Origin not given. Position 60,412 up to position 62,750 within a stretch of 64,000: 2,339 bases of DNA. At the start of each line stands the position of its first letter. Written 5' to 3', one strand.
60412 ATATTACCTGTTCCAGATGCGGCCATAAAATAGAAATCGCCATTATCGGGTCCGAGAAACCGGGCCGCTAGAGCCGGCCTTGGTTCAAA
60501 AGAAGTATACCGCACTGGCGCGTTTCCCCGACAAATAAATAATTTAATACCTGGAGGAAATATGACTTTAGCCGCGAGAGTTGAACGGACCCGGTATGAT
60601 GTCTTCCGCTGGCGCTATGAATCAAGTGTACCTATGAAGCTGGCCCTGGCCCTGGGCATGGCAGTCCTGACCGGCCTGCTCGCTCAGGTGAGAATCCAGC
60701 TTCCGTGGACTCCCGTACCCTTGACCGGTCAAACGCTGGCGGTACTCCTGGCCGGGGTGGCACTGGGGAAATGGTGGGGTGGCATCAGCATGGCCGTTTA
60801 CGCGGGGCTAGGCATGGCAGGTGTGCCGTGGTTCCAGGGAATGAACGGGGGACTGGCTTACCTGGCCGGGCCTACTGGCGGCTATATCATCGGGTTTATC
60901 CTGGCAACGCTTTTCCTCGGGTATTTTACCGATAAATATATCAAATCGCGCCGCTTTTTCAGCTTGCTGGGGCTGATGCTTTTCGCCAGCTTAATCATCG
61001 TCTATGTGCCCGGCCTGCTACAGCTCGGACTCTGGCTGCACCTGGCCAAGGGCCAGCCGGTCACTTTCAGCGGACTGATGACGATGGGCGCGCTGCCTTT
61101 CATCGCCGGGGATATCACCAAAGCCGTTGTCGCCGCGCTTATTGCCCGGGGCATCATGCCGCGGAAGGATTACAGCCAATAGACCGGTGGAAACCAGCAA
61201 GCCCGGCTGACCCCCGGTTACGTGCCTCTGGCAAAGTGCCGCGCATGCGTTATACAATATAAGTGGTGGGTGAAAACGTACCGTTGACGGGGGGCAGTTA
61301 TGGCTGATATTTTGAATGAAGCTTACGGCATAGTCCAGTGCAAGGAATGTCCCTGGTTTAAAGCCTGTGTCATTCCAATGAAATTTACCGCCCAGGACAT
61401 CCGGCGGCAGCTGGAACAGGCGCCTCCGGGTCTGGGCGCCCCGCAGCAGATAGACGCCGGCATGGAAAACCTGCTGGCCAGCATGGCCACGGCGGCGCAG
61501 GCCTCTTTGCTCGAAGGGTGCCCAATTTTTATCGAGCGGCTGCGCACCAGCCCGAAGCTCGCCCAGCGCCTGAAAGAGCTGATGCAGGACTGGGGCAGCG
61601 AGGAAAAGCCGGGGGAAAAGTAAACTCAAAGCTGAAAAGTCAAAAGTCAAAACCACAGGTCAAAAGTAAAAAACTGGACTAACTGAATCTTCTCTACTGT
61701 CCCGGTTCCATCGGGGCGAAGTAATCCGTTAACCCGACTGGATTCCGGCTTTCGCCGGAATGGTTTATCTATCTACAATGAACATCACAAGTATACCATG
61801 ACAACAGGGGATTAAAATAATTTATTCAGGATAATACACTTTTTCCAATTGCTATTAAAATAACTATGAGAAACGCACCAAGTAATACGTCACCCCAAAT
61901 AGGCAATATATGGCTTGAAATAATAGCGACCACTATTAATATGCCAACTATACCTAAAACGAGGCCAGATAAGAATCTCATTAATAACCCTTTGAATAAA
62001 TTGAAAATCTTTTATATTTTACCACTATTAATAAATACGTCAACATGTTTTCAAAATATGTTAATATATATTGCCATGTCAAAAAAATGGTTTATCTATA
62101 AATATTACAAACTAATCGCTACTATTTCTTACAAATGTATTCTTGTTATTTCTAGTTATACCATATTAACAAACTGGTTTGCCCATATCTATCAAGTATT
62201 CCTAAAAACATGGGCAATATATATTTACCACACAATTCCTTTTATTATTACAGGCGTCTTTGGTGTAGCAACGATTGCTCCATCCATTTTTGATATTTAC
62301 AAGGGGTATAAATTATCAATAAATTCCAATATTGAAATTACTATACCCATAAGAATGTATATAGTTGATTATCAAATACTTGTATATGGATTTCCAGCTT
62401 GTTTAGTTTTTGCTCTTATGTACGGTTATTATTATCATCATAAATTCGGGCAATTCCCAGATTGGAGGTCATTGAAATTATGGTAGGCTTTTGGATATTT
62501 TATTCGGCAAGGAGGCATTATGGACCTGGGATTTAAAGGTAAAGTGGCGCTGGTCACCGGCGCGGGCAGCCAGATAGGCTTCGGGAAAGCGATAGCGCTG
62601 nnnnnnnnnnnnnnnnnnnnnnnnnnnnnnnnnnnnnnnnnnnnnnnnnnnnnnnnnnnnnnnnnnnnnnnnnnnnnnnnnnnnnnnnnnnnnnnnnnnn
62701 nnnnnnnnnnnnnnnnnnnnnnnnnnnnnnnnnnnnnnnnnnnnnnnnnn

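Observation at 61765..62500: A roughly 0.7-kb strongly A+T-rich islet with an unlisted 51-aa 2-TM ORF facing an aromatic-rich membrane ORF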

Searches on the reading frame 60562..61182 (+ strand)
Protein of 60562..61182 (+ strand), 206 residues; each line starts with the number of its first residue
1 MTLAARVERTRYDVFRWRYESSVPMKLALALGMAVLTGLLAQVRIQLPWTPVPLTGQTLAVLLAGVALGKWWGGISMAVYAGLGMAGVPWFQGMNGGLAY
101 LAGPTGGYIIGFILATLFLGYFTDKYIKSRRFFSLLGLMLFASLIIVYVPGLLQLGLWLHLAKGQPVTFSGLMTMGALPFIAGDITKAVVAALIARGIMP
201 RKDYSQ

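Call 5: search_protein_families(library=pfam, proteins=[window:60562-61182:+], max_evalue=1)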
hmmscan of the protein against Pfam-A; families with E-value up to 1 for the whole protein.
window:60562-61182:+ (206 aa): 3 families
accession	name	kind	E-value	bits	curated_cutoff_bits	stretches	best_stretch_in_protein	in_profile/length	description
PF02632.19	BioY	-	9.9e-38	129.7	25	1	50-198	2-138/140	BioY family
PF19663.4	DUF6166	-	0.08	13.5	27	1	6-36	25-55/93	Family of unknown function (DUF6166)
PF12822.12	ECF_trnsprt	-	0.18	12.3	30.7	1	31-195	10-165/169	ECF transporter, substrate-specific component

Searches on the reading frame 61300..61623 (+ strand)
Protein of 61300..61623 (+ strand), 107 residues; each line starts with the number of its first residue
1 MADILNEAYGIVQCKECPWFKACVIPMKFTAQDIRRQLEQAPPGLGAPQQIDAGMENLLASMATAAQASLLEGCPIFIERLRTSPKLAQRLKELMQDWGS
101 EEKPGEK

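Call 5: search_protein_families(library=pfam, proteins=[window:61300-61623:+], max_evalue=1)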
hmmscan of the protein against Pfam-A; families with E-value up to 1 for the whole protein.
window:61300-61623:+ (107 aa): 1 family
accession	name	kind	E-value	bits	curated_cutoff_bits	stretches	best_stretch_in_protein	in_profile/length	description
PF14824.11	Sirohm_synth_M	-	0.058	13.3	25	1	84-95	14-25/28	Sirohaem biosynthesis protein central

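Call 7: find_encoding_contigs(protein=window:61300-61623:+, flank=10000, max_places=10)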
Protein window:61300-61623:+ (107 aa): 2 contigs read that carry it; 1 place shown.
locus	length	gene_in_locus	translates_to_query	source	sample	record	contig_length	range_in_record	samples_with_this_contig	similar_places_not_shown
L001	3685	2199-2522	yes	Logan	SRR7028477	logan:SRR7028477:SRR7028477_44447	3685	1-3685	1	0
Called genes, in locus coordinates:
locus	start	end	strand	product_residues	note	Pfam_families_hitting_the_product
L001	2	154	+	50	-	?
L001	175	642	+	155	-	PF00885:DMRL_synthase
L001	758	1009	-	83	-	PF03144:GTP_EFTU_D2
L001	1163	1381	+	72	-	-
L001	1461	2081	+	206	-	PF02632:BioY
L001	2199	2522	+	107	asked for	-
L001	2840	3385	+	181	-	-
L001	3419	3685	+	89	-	?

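Call 10: find_related_loci(query=window:61300-61623:+, collection=genome_contigs, flank=6000)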
Query window:61300-61623:+ (107 aa) in genome_contigs; peptide patterns used: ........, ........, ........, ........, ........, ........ (x = any residue, [..] = any of these).
338 stretches matched a pattern; 155 encode a relative of the query (tblastn E <= 1e-3); the best 80 are kept; 80 distinct loci.
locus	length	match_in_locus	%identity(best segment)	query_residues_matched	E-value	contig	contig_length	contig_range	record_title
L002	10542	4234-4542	85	1-103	4e-59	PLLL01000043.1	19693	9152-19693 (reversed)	MAG: Dehalococcoidia bacterium isolate fen_1078 73.20120800_E3X.37_contig_21162, whole genome shotgun sequence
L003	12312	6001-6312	85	1-104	3e-59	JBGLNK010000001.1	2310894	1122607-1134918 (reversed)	MAG: Dehalococcoidia bacterium isolate PPR_0277 scaffold_42132, whole genome shotgun sequence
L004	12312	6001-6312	84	1-104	2e-58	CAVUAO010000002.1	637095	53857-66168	MAG: uncultured Chloroflexia bacterium isolate MFD04408.bin.1.159 genome assembly, contig: contig_13210, whole genome sh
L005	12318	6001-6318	78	1-106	1e-57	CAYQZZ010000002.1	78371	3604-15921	MAG TPA_asm: uncultured Dehalococcoidaceae bacterium isolate binchicken_co103_286 genome assembly, contig: NODE_197_leng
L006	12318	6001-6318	77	1-106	2e-57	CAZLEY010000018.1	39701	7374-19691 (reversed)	MAG TPA_asm: uncultured Dehalococcoidaceae bacterium isolate binchicken_co228_510 genome assembly, contig: NODE_1137_len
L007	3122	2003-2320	78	1-106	3e-57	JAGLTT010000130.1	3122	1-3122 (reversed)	MAG: Dehalococcoidales bacterium isolate RS_11_13 ZL20.bin.13.fa_130, whole genome shotgun sequence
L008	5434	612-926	78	1-105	6e-57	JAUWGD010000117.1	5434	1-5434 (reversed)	MAG: Dehalococcoidales bacterium isolate CSMAG_2233 CSMAG_2233_k141_863530_length_5434_cov_15.0000, whole genome shotgun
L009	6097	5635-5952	80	1-106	3e-57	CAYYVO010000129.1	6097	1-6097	MAG TPA_asm: uncultured Dehalococcoidaceae bacterium isolate SRP068000_co4_481 genome assembly, contig: NODE_25158_lengt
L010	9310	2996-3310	78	1-105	9e-57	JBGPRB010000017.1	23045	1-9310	MAG: Dehalococcoidia bacterium isolate OBJ1_062018_150_19 k141_2244516_length_23045_cov_10.7838, whole genome shotgun se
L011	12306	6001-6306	81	1-102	3e-56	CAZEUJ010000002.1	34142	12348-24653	MAG TPA_asm: uncultured Dehalococcoidaceae bacterium isolate binchicken_co33_232 genome assembly, contig: NODE_1054_leng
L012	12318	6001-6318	79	1-106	2e-56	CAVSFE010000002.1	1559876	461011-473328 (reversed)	MAG: uncultured Chloroflexia bacterium isolate MFD04408.bin.1.182 genome assembly, contig: contig_25101, whole genome sh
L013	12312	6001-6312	79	1-105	5e-56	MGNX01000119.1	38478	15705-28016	MAG: Chloroflexi bacterium RBG_16_60_22 RBG_16_scaffold_9656, whole genome shotgun sequence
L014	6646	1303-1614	77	1-104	9e-56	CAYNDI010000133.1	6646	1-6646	MAG TPA_asm: uncultured Dehalococcoidaceae bacterium isolate SRP185410_co2_273 genome assembly, contig: NODE_16048_lengt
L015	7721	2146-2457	77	1-104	9e-56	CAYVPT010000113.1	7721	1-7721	MAG TPA_asm: uncultured Dehalococcoidaceae bacterium isolate binchicken_co34_11 genome assembly, contig: NODE_16863_leng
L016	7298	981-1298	75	1-106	1e-55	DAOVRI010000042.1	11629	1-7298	MAG TPA_asm: Dehalococcoidales bacterium isolate CSMAG_1597 CSMAG_1597_k141_700545_length_11629_cov_44.1683, whole genom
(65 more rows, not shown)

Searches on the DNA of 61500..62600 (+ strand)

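Call 16: search_rna_families(source=window, start=61500, end=62600, threshold=evalue, max_evalue=5)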
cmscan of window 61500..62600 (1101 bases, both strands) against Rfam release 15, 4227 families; matches with E-value up to 5: 1.
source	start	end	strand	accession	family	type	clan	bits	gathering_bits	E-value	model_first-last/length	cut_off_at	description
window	61717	61788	-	RF02748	FtrB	Gene; sRNA;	-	19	66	3.1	1-115/115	no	Francisella sRNA B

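Call 86: search_dna_similar(query=window:61765-62503:+, collection=plasmids, mode=distant, max_evalue=0.001, max_rows=5)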
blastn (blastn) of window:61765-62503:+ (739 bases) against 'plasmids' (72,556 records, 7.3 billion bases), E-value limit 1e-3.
No match.

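Call 87: search_dna_similar(query=window:61765-62503:+, collection=phages, mode=distant, max_evalue=0.001, max_rows=5)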
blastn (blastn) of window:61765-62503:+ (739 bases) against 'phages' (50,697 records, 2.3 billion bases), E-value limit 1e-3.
No match.

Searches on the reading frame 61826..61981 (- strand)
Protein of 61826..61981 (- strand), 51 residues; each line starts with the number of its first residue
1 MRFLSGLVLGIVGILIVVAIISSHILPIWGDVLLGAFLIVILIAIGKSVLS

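Call 5: search_protein_families(library=pfam, proteins=[window:61826-61981:-], max_evalue=1)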
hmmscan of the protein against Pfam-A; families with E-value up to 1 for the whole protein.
window:61826-61981:- (51 aa): 1 family
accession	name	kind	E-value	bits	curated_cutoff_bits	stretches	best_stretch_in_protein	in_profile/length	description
PF10856.13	DUF2678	-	0.047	14.1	27.8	1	8-50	34-76/118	Protein of unknown function (DUF2678)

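Call 9: find_homologous_proteins(query=window:61826-61981:-, max_evalue=10)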
Query window:61826-61981:-: 7 candidates shared short words with the query, none scored E <= 10.

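Call 37: find_related_loci(query=A3, collection=viral_contigs, flank=10000)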
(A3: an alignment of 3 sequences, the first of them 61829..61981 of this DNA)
Query A3 (51 aa) in viral_contigs; peptide patterns used: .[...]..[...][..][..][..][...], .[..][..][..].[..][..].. (x = any residue, [..] = any of these).
169 stretches matched a pattern, but none encodes a relative of the query by tblastn (E <= 1e-3).

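Call 40: search_protein_families(library=phrogs, proteins=[window:61826-61981:-], max_evalue=1)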
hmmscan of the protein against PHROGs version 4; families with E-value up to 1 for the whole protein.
window:61826-61981:- (51 aa): 0 families

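Call 41: search_protein_families(library=padloc, proteins=[window:61826-61981:-], max_evalue=1)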
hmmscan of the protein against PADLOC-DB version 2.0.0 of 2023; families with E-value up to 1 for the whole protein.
window:61826-61981:- (51 aa): 0 families
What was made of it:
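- There is no match to any defence or toxin model (calls 41, 40, 5).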

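Call 42: search_protein_families(library=ncbifam, proteins=[window:61826-61981:-], max_evalue=1)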
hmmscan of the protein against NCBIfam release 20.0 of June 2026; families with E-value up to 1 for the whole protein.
window:61826-61981:- (51 aa): 0 families
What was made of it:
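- Closest known: GhoT/GhoS type V toxin-antitoxin system. Different: No sequence similarity was detected (calls 5, 42).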

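Call 52: predict_structure(protein=window:61829-61981:-)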
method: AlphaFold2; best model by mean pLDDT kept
length: 51 residues; sequences in the alignment: 1
mean_pLDDT: 95.6   pTM: 0.53
mean pLDDT of the five models: 95.6, 93.3, 92.8, 92.4, 71.9
residues with pLDDT >= 90: 48; 70-90: 3; 50-70: 0; < 50: 0
segments of 3 or more residues with pLDDT < 50: none
pLDDT, mean of each block of 10 residues (from residue 1): 93 98 95 97 96 86
secondary structure, 60 per line:
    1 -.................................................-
elements in order: H2-50
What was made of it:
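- The peptide model is a single long helix from a single sequence, which does not settle the hairpin question (call 52).
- Tried and rejected: The peptide model is one long helix from a single sequence and is uninformative (call 52).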

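Call 59: search_solved_structures(query=A3, max_evalue=10)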
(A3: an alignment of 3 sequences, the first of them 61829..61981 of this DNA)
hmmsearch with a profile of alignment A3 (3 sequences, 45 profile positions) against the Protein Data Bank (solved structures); distinct sequences matched with E-value up to 10: 1.
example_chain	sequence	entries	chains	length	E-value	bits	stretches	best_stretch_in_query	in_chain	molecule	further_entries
7lc8_A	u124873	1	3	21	0.17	15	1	5-23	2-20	Spike protein S2'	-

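Call 88: search_dna_similar(query=window:61829-61981:-, collection=phages, mode=protein, max_evalue=1, max_rows=5)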
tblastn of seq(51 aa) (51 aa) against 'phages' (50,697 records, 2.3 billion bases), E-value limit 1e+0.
No match.

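Call 89: search_dna_similar(query=window:61829-61981:-, collection=plasmids, mode=protein, max_evalue=1, max_rows=5)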
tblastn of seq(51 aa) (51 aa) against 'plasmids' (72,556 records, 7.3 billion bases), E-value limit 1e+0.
No match.
